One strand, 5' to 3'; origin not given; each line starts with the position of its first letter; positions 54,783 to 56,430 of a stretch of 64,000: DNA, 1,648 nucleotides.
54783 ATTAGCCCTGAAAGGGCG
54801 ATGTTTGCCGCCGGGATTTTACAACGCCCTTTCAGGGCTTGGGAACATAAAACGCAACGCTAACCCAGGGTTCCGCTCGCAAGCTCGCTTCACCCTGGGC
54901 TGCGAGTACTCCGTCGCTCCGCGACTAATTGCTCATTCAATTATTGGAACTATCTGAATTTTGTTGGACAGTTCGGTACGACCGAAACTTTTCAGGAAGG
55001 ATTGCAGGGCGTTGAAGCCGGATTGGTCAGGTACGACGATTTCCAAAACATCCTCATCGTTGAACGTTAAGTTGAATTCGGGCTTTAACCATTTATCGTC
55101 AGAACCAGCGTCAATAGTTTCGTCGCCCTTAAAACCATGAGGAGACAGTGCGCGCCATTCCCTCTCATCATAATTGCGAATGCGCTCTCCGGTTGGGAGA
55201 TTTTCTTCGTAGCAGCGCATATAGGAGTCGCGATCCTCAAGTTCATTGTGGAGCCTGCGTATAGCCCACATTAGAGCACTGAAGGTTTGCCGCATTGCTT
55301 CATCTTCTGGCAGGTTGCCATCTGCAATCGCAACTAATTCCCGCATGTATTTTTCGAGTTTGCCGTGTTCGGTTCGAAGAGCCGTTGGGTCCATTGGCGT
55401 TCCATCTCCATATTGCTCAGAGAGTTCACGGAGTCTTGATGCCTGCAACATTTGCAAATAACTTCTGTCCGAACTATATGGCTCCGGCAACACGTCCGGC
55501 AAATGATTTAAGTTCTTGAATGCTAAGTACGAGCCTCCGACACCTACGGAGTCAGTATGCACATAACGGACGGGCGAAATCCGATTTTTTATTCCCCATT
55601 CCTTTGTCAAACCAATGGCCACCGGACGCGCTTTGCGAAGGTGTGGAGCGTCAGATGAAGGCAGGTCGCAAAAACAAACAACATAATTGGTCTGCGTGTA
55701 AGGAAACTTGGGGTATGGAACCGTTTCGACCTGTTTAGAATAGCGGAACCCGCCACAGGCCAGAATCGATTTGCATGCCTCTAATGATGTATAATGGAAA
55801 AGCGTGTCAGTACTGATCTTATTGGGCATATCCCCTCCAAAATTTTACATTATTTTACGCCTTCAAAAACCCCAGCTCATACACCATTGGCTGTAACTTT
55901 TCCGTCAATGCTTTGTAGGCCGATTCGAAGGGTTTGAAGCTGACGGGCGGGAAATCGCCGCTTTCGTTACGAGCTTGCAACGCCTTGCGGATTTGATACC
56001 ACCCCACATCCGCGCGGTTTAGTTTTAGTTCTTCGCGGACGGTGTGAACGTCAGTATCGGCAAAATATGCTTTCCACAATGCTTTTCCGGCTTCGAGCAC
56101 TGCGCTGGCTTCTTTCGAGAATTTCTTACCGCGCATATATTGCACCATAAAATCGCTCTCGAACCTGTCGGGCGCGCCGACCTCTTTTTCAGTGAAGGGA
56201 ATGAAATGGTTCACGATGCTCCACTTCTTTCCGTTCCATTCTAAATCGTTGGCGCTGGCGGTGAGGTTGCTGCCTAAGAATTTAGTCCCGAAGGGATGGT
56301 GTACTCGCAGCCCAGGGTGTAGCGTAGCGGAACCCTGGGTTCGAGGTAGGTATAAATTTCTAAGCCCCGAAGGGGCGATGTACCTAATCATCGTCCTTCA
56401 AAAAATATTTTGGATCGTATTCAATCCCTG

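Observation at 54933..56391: Two-gene cassette with an AbiGi/DUF2971-like N-terminal motif: candidate abortive-infection or defense module of unknown type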

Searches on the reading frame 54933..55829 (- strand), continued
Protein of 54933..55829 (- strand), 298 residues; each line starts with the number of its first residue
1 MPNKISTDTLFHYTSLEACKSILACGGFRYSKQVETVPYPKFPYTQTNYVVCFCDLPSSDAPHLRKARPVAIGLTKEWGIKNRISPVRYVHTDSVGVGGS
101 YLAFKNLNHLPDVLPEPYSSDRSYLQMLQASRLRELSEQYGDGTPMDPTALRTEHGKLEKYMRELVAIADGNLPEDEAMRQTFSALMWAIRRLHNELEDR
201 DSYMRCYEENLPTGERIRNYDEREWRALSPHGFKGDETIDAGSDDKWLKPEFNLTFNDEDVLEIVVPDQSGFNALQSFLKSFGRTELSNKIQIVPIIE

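Call 92: search_solved_structures(query=A1, max_evalue=10, show_alignments=2)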
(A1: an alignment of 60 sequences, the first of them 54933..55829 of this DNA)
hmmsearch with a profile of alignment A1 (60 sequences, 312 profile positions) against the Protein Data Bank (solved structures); distinct sequences matched with E-value up to 10: 15.
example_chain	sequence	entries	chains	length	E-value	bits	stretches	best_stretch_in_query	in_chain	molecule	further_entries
6kos_A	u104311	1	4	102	0.093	15.4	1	134-212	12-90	SUWA (Super WA20)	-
8glt_1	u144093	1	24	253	0.11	15.1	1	94-189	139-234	C2-chlorophyll-comp_O32-15_ctermHis, polyalanine model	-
7uni_A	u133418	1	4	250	0.19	14.3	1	98-189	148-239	SP2-ZnPPaM designed chlorophyll dimer protein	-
7unh_A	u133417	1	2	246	0.2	14.3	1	98-189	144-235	SP2 designed chlorophyll dimer protein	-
9ugr_A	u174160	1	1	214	0.22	14.1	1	138-204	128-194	Syn-F4-Link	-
8oyx_A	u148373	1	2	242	0.28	13.8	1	121-194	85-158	De novo designed soluble GPCR-like protein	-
2pms_C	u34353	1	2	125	0.7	12.5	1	97-202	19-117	PNEUMOCOCCAL SURFACE PROTEIN A (PSPA)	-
5cwp_A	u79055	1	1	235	0.7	12.5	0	121-199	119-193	Designed helical repeat protein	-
6xss_A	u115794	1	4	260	0.8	12.3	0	107-199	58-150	C4_nat_HFuse-7900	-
9ojz_I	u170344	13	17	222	2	11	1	101-301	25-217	Synaptosomal-associated protein 25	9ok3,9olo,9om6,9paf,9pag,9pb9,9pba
6egc_A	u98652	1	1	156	2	11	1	104-201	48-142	SC_2L4HC2_23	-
8oyy_A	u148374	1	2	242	2.1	10.9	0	150-201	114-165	De novo designed soluble GPCR-like protein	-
3c19_A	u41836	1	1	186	2.1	10.9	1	219-240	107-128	Uncharacterized protein MK0293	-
6fkf_p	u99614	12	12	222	3.5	10.2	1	95-190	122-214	ATP synthase subunit b', chloroplastic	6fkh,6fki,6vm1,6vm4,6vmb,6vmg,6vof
3j97_M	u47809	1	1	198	4.6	9.8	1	102-300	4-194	Synaptosomal-associated protein 25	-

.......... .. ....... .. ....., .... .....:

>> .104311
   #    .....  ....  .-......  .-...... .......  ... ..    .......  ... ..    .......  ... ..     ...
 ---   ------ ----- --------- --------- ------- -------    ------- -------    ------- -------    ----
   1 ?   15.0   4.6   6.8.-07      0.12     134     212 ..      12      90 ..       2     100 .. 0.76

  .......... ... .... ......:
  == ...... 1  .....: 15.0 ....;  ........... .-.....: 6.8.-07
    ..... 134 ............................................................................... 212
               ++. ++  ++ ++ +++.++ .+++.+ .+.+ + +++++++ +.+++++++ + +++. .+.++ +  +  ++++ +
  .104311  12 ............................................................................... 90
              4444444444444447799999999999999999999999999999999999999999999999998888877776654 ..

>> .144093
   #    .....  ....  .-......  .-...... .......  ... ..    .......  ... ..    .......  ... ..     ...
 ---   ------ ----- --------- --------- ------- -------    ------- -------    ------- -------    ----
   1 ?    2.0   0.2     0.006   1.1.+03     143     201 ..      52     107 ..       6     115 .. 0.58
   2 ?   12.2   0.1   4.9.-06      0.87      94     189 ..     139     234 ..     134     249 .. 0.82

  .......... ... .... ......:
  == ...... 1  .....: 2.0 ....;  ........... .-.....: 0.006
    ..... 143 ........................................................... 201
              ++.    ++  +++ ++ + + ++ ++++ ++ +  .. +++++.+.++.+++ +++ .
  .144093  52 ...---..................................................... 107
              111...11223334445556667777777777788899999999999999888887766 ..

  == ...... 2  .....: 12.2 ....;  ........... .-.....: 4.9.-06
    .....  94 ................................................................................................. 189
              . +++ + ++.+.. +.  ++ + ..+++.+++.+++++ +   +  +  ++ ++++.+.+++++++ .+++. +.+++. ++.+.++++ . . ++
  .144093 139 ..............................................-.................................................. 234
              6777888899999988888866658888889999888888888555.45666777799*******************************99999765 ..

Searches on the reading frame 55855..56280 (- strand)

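Call 8: search_protein_families(library=ncbifam, proteins=[window:55855-56280:-], max_evalue=1)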
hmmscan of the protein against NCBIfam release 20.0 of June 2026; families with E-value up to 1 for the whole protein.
window:55855-56280:- (141 aa): 0 families

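Call 9: search_protein_families(library=phrogs, proteins=[window:55855-56280:-], max_evalue=1)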
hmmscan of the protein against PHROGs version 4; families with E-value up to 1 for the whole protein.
window:55855-56280:- (141 aa): 1 family
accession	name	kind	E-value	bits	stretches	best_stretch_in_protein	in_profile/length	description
phrog_29678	-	unknown function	0.16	12.7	1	39-89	200-248/267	-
